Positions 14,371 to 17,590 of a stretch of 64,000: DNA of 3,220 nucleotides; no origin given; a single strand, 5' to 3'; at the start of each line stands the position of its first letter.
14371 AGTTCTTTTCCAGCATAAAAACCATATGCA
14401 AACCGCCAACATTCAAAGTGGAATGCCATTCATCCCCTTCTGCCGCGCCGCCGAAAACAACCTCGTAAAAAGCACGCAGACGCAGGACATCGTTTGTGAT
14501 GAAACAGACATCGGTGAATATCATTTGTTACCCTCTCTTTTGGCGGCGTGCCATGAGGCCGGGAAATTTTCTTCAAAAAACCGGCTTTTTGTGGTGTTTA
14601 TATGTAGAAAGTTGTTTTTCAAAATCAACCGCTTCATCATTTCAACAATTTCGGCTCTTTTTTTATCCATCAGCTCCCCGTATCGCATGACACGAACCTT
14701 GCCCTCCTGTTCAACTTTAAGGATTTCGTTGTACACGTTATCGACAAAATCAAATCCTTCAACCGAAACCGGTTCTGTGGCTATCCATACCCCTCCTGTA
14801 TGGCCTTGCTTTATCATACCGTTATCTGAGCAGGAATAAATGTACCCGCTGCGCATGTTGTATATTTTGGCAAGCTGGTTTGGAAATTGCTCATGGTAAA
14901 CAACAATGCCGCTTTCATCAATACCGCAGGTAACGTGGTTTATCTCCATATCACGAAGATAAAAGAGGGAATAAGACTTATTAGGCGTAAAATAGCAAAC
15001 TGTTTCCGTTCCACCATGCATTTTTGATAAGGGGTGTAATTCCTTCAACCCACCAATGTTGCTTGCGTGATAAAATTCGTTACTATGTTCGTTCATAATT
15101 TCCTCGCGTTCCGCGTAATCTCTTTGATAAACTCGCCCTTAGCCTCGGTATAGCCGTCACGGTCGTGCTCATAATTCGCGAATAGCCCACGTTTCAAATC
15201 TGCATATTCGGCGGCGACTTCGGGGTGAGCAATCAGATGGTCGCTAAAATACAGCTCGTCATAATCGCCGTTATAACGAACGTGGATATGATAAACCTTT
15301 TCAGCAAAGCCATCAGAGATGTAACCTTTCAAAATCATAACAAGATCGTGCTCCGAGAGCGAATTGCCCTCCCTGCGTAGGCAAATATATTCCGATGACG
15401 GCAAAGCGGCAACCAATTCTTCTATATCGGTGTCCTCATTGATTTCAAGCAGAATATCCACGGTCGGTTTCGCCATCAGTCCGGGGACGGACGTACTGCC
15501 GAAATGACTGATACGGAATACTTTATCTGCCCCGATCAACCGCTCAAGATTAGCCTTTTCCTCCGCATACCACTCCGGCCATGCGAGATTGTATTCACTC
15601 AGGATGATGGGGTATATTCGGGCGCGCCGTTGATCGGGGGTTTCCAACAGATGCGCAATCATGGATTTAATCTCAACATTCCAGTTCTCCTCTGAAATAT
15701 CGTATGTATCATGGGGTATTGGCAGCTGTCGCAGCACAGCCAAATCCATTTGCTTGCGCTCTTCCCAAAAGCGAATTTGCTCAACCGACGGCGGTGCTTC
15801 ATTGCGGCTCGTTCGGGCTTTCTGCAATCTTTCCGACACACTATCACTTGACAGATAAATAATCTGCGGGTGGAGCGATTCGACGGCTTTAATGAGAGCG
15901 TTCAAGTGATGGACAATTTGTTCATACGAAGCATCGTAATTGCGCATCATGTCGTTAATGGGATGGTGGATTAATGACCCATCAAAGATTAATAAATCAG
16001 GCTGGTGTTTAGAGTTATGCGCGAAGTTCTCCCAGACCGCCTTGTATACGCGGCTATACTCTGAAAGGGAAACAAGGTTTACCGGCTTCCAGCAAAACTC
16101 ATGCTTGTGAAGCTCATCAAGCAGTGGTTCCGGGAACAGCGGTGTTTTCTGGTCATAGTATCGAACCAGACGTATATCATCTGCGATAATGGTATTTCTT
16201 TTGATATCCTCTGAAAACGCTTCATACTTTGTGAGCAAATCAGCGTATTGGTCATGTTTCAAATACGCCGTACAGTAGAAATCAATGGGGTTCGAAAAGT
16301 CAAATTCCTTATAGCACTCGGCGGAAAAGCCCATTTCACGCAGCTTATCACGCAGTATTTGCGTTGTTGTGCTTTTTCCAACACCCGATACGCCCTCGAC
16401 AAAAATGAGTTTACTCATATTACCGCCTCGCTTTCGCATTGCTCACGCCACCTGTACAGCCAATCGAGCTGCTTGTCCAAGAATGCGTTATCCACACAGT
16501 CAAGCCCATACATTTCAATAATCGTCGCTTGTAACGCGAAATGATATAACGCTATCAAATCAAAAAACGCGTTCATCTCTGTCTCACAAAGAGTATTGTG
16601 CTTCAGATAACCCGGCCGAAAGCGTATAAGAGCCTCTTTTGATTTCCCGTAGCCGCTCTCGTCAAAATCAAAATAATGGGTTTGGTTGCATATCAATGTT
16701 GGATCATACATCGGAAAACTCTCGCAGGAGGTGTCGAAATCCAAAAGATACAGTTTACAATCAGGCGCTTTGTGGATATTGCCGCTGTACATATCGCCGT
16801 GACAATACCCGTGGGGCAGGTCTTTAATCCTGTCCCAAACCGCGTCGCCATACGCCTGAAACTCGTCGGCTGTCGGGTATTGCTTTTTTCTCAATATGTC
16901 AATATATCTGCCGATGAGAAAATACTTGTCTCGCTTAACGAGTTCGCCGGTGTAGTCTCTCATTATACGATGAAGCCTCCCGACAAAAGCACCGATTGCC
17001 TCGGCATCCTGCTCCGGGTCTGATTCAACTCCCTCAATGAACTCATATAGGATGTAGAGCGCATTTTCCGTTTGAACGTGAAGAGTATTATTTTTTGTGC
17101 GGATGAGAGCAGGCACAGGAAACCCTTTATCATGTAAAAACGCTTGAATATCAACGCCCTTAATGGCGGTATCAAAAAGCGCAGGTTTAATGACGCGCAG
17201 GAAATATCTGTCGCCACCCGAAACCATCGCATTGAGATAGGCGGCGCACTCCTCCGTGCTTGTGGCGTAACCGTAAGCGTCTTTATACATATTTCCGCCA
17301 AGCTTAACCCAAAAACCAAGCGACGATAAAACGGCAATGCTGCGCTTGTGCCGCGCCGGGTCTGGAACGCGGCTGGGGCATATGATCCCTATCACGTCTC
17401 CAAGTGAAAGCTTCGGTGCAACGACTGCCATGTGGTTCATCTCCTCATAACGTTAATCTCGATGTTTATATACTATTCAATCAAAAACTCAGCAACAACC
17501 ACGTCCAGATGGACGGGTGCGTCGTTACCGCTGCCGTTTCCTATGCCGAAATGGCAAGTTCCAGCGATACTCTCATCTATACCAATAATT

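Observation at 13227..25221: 12-kb, 14-gene co-directional array of fused small-molecule/nucleotide-modifying enzymes as ICE cargo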

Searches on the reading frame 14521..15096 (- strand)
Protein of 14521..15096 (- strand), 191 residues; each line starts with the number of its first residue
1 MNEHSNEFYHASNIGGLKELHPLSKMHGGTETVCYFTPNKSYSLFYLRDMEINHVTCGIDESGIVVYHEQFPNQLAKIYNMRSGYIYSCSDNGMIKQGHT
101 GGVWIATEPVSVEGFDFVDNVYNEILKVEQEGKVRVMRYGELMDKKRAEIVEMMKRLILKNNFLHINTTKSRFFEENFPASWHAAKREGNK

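Call 5: search_protein_families(library=pfam, proteins=[window:14521-15096:-], max_evalue=0.01)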
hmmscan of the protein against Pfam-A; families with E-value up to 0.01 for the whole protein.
window:14521-15096:- (191 aa): 1 family
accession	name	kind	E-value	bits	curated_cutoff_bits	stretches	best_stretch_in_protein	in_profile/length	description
PF15989.10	DUF4768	-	0.0015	18.9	27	1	46-82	14-50/88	Domain of unknown function (DUF4768)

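Call 55: search_protein_families(library=ncbifam, proteins=[window:14521-15096:-], max_evalue=0.01)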
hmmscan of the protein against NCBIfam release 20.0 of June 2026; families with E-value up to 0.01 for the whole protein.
window:14521-15096:- (191 aa): 0 families

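Call 56: search_protein_families(library=padloc, proteins=[window:14521-15096:-], max_evalue=0.01)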
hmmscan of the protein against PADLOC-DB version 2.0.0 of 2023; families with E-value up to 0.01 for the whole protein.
window:14521-15096:- (191 aa): 0 families

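Call 57: find_homologous_proteins(query=window:14521-15096:-, max_evalue=0.001)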
Query window:14521-15096:- (191 aa): 25 proteins with E <= 0.001 among 55 candidates.
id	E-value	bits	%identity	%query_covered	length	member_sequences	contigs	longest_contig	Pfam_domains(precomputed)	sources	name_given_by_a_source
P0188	1.5e-127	441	100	100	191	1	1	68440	-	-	-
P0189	4.2e-80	286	65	98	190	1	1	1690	-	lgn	-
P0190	3.6e-79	283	65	98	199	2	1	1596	-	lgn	-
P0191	2.6e-77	277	63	97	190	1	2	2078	-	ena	-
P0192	6.0e-77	276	63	97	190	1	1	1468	-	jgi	jgi:hypothetical protein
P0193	2.3e-76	274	64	97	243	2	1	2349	-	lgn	-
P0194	2.0e-75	271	62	97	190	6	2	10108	-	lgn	-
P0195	1.2e-74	268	61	99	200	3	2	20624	-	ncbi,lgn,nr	ncbi:MAG: hypothetical protein PHV32_10920 [Eubacteriales bacterium]|nr:hypothetical protein [Oscill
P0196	6.9e-65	236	55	96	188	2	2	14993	-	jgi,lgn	jgi:hypothetical protein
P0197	3.5e-62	227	54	100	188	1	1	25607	-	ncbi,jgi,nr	ncbi:MAG: hypothetical protein LBN00_06000 [Oscillospiraceae bacterium]|jgi:ribosome-binding factor 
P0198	4.5e-62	227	56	94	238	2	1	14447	-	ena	-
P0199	1.2e-61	226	54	96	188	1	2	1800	-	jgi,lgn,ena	-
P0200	1.5e-60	222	57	95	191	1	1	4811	-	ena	-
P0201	2.7e-60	221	54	96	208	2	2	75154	-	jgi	-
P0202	1.5e-59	219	53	94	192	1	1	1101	-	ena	-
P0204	1.6e-58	215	53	94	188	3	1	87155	-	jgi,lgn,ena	-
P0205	9.8e-58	213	52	96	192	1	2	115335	-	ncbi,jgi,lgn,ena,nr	ncbi:MAG: hypothetical protein FWE05_03785 [Defluviitaleaceae bacterium]|nr:hypothetical protein [De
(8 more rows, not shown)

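Call 60: find_encoding_contigs(protein=P0205, flank=8000, max_places=2)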
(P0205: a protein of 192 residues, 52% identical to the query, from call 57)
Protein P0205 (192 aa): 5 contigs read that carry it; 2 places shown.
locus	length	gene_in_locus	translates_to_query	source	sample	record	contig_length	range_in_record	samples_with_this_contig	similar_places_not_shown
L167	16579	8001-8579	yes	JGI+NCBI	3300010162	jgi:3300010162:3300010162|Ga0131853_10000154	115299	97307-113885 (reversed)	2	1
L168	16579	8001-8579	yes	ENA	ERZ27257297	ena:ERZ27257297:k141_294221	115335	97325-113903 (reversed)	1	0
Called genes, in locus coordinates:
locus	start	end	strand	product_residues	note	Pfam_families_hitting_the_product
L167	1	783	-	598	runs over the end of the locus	PF03736:EPTP (faint), PF25852:DUF6242_C (faint)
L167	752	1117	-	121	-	-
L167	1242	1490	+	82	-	-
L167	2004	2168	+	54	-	PF12327:FtsZ_C (weak)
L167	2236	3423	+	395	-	PF00768:Peptidase_S11, PF13354:Beta-lactamase2, PF07943:PBP5_C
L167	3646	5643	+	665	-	PF13588:HSDR_N_2, PF02384:N6_Mtase, PF07669:Eco57I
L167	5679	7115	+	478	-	PF01420:Methylase_S (weak)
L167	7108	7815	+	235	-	-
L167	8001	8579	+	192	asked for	-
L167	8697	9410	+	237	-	-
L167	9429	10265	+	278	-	PF00303:Thymidylat_synt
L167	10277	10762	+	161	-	PF00186:DHFR_1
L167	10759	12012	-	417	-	PF13354:Beta-lactamase2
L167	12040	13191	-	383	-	PF00248:Aldo_ket_red, PF13187:Fer4_9 (weak)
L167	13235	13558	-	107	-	PF14330:DUF4387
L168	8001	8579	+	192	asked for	-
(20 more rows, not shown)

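Call 61: find_encoding_contigs(protein=P0204, flank=8000, max_places=2)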
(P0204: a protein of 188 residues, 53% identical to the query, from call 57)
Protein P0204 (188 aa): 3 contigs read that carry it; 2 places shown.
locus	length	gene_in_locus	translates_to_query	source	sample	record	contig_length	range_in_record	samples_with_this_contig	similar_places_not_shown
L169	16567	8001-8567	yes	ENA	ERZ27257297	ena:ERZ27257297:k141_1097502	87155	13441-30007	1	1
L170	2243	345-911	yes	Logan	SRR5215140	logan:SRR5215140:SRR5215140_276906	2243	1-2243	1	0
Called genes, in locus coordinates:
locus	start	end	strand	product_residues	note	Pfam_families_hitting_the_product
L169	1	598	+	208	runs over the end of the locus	PF00163:Ribosomal_S4, PF01479:S4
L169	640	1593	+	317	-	PF01193:RNA_pol_L, PF01000:RNA_pol_A_bac, PF03118:RNA_pol_A_CTD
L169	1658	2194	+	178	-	PF01196:Ribosomal_L17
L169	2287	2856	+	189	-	PF01613:Flavin_Reduct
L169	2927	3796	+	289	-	PF01370:Epimerase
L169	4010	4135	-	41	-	-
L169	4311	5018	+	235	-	PF02146:SIR2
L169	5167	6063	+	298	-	PF00072:Response_reg, PF00990:GGDEF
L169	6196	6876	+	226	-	PF02674:Colicin_V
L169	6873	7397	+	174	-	-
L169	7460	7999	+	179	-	-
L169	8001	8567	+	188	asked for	-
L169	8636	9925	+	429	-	PF03235:GmrSD_N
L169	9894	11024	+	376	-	PF02463:SMC_N (weak), PF11398:DUF2813 (faint), PF13175:AAA_15, PF13476:AAA_23, PF13304:AAA_21, PF13175:AAA_15, PF12476:DUF3696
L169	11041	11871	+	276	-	-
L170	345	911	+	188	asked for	-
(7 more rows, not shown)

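Call 65: predict_structure(alignment_id=A5)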
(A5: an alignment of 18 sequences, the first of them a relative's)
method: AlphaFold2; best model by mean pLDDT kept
length: 191 residues; sequences in the alignment: 18
mean_pLDDT: 90.6   pTM: 0.83
mean pLDDT of the five models: 90.6, 88.9, 88.6, 88.1, 87.5
residues with pLDDT >= 90: 147; 70-90: 33; 50-70: 7; < 50: 4
segments of 3 or more residues with pLDDT < 50: 1-4
pLDDT, mean of each block of 10 residues (from residue 1): 67 94 87 93 89 78 91 93 95 83 88 97 97 95 95 96 95 96 94 67
secondary structure, 60 per line:
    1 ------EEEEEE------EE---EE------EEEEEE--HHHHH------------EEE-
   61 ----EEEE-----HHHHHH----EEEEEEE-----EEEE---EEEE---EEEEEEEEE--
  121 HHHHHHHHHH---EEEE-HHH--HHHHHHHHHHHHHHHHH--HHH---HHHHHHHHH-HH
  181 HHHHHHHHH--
elements in order: E7-12 E32-37 H40-44 E57-59 E65-68 H74-79 E84-90 E96-99 E103-106 E110-118 H121-130 E134-137 H144-160 H169-177 H179-189

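Call 67: fold_search(model_id=the predicted structure, library=pdb)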
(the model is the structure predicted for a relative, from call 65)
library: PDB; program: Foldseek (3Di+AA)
matches with E <= 10: 322; with E <= 0.001: 0
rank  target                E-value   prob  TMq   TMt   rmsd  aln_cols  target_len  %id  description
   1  2hw2                  4.1e-03  0.99  0.34  0.44   7.0       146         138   14  Crystal structure of Rifampin ADP-ribosyl transferase in complex with Rifampin (released 2007-07-31)
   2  9iaf                  4.7e-03  0.98  0.31  0.41   7.9       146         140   13  Crystal structure of Arr in complex with Rifampicin and Chr-16 (released 2025-12-17)
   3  9iba                  1.0e-02  0.94  0.32  0.41   8.5       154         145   16  Crystal structure of Arr-2 in complex with Rifampicin (released 2025-12-17)
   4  7eoe_A                7.7e-02  0.08  0.18  0.19  18.1       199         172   14  Crystal structure of CCDC25 homodimer (released 2022-11-02)
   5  7eof_B                1.1e-01  0.05  0.14  0.14  19.0       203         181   13  Structure of CCDC25-DNA complex (released 2022-11-02)
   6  1yqf_A                2.4e-01  0.07  0.17  0.18  18.8       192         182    8  Hypothetical protein from leishmania major unknown function sequence homologue to human p32 protein (released 2005-02-22)
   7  2o3o_J                2.7e-01  0.03  0.11  0.10  15.4       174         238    7  Crystal Structure of the sensor histidine kinase regulator YycI from Bacillus subtitlis (released 2007-04-10)
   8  2k5q_MODEL_1_A        2.9e-01  0.11  0.18  0.29  12.3       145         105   14  NMR Solution structure of membrane associated protein from Bacillus cereus: Northeast Structural Genomics Cons (released 2008-08-26)
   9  6dqv_A                3.5e-01  0.03  0.15  0.03  16.8       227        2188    8  Class 2 IP3-bound human type 3 1,4,5-inositol trisphosphate receptor (released 2018-08-01)
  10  2o3o_D                3.5e-01  0.02  0.11  0.09  15.6       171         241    6  Crystal Structure of the sensor histidine kinase regulator YycI from Bacillus subtitlis (released 2007-04-10)
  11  6dt4_B                4.8e-01  0.04  0.12  0.12  17.7       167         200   10  1.8 Angstrom Resolution Crystal Structure of cAMP-Regulatory Protein from Yersinia pestis in Complex with cAMP (released 2018-06-27)
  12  3m4w_C                4.8e-01  0.02  0.13  0.10  17.5       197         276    8  Structural basis for the negative regulation of bacterial stress response by RseB (released 2010-05-05)
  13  6v8i_AB               5.5e-01  0.03  0.17  0.18  17.8       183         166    9  Composite atomic model of the Staphylococcus aureus phage 80alpha baseplate (released 2020-03-04)
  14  3udg_B                6.6e-01  0.04  0.13  0.12  13.7       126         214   12  Structure of Deinococcus radiodurans SSB bound to ssDNA (released 2012-05-16)
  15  3aaa_B                6.6e-01  0.02  0.10  0.08  18.3       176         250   11  Crystal Structure of Actin capping protein in complex with V-1 (released 2010-08-04)
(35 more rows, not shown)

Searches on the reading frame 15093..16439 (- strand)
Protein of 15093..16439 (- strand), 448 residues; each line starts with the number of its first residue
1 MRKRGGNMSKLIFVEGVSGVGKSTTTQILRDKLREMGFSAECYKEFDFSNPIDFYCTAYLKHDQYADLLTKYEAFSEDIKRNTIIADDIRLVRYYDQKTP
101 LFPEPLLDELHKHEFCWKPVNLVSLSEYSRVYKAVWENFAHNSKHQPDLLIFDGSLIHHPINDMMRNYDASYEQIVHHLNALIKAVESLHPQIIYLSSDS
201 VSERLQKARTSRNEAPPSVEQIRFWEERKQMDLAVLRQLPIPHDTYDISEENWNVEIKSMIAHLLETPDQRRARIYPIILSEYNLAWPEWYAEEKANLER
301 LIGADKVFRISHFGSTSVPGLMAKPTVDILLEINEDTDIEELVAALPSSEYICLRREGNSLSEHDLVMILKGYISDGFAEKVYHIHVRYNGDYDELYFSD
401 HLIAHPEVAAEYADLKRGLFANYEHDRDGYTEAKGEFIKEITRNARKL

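Call 5: search_protein_families(library=pfam, proteins=[window:15093-16439:-], max_evalue=0.01)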
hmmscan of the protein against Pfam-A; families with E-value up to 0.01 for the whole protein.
window:15093-16439:- (448 aa): 5 families
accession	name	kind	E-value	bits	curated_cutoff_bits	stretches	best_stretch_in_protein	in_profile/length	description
PF04229.20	GrpB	-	1.6e-42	145.8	25.5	1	277-443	1-158/159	GrpB protein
PF09376.16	NurA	-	0.00012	22.1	21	1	140-185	85-127/254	NurA domain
PF13238.12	AAA_18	-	0.00099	20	29.4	1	12-43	1-31/128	AAA domain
PF02223.23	Thymidylate_kin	-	0.0011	19.1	27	1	14-41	1-27/185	Thymidylate kinase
PF13191.12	AAA_16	-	0.0054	17.7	32.6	0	7-82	23-76/167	AAA ATPase domain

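Call 44: search_solved_structures(query=window:15093-16439:-, max_evalue=0.01)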
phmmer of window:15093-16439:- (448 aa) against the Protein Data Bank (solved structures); distinct sequences matched with E-value up to 0.01: 2.
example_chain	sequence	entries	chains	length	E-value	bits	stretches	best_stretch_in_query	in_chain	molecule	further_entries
2nrk_A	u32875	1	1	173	4.1e-15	58.7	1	277-447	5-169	Hypothetical protein GrpB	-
6n39_A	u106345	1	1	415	5.3e-07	32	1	226-444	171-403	Dephospho-CoA kinase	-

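Call 55: search_protein_families(library=ncbifam, proteins=[window:15093-16439:-], max_evalue=0.01)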
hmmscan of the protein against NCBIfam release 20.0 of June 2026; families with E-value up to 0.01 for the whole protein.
window:15093-16439:- (448 aa): 3 families
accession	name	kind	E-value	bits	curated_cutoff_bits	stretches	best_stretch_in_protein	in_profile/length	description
NF005250.0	PRK06761.1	equivalog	6.2e-64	215.7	270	1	8-265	2-276/282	hypothetical protein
NF002879.0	PRK03333.1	equivalog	2.3e-14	53.2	215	1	272-446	206-385/395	dephospho-CoA kinase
TIGR00041.1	DTMP_kinase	equivalog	0.00068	19.4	83.25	1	9-44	4-39/196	dTMP kinase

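Call 56: search_protein_families(library=padloc, proteins=[window:15093-16439:-], max_evalue=0.01)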
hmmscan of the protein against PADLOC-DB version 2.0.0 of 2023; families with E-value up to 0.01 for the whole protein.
window:15093-16439:- (448 aa): 2 families
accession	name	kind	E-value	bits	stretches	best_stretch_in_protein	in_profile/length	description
PDLC04787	PDC-S01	-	0.0025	14.8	1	11-95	29-107/412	-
PDLC04690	PDC-M51B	-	0.0057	14.4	0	8-35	1-28/191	-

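Call 92: search_protein_representatives(protein=window:15093-16418:-)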
Query: 441 residues. Proteins with E-value up to 0.001 (for the whole library): 7699; up to 1e-10: 1909; up to 1e-30: 173. The best 150 are listed.
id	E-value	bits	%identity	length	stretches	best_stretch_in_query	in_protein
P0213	2.3e-258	873.5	87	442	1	1-439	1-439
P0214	2.7e-101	356.0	58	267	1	3-268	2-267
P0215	4.0e-97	342.2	85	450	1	257-439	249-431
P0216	1.1e-84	301.2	74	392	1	258-439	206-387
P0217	3.0e-80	286.6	67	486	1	246-440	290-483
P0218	3.7e-79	283.0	63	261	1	3-195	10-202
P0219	5.9e-79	282.4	72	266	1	258-440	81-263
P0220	4.7e-75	269.5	67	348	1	256-441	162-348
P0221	2.7e-70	253.8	48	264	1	1-258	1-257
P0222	1.1e-69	251.8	58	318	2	260-437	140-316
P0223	2.3e-69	250.7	47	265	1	4-256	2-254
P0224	3.5e-68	246.8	63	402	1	260-441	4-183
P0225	3.4e-66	240.3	58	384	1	261-439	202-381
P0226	5.2e-66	239.7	62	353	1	258-440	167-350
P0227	2.9e-65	237.2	43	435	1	1-254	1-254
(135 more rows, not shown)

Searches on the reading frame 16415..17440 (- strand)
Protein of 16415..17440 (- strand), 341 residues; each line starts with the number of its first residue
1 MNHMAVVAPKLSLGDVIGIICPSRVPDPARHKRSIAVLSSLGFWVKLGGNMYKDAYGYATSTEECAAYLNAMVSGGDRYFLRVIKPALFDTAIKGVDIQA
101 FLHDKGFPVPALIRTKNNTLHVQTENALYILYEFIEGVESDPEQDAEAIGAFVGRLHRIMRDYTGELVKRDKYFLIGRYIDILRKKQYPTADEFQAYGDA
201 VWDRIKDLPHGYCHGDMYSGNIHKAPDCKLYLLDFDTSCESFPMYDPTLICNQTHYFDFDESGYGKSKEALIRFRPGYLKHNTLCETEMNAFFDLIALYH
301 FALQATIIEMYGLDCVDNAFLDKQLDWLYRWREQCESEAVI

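Call 5: search_protein_families(library=pfam, proteins=[window:16415-17440:-], max_evalue=0.01)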
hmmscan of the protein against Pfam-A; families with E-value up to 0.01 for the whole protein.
window:16415-17440:- (341 aa): 3 families
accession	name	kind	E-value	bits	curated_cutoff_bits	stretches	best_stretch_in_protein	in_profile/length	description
PF01636.29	APH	-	1.4e-15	58.2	23.2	1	76-262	20-220/239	Phosphotransferase enzyme family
PF02016.21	Peptidase_S66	-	7.8e-05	23.2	25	1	17-74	1-62/121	LD-carboxypeptidase N-terminal domain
PF01633.27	Choline_kinase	-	0.0064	16.3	29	1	211-287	163-248/300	Choline/ethanolamine kinase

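Call 45: search_solved_structures(query=window:16415-17440:-, max_evalue=0.01)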
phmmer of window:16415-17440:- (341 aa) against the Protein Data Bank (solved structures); distinct sequences matched with E-value up to 0.01: 2.
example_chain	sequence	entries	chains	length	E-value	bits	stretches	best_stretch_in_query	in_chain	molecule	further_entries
2ppq_A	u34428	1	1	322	0.0012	21.3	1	200-292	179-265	Homoserine kinase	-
2q83_A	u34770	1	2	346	0.0023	20.5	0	92-153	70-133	YtaA protein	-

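Call 55: search_protein_families(library=ncbifam, proteins=[window:16415-17440:-], max_evalue=0.01)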
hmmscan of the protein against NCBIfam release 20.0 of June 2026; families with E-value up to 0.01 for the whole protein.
window:16415-17440:- (341 aa): 5 families
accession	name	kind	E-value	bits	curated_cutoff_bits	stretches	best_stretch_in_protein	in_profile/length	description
TIGR02906.1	spore_CotS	subfamily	4.9e-10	38.9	172.7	1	96-163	38-108/314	CotS family spore coat protein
NF003558.0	PRK05231.1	equivalog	1.1e-09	37.7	271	1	96-296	65-270/322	homoserine kinase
NF053880.1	SprCtKinCotIBac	equivalog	1.8e-08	33.7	550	1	91-149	52-112/328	spore coat kinase CotI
TIGR00938.1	thrB_alt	equivalog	2.9e-06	26.9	255.9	1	96-295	66-268/307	homoserine kinase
NF008738.0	PRK11768.1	equivalog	4.8e-06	26.2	194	1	101-240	77-225/327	serine/threonine protein kinase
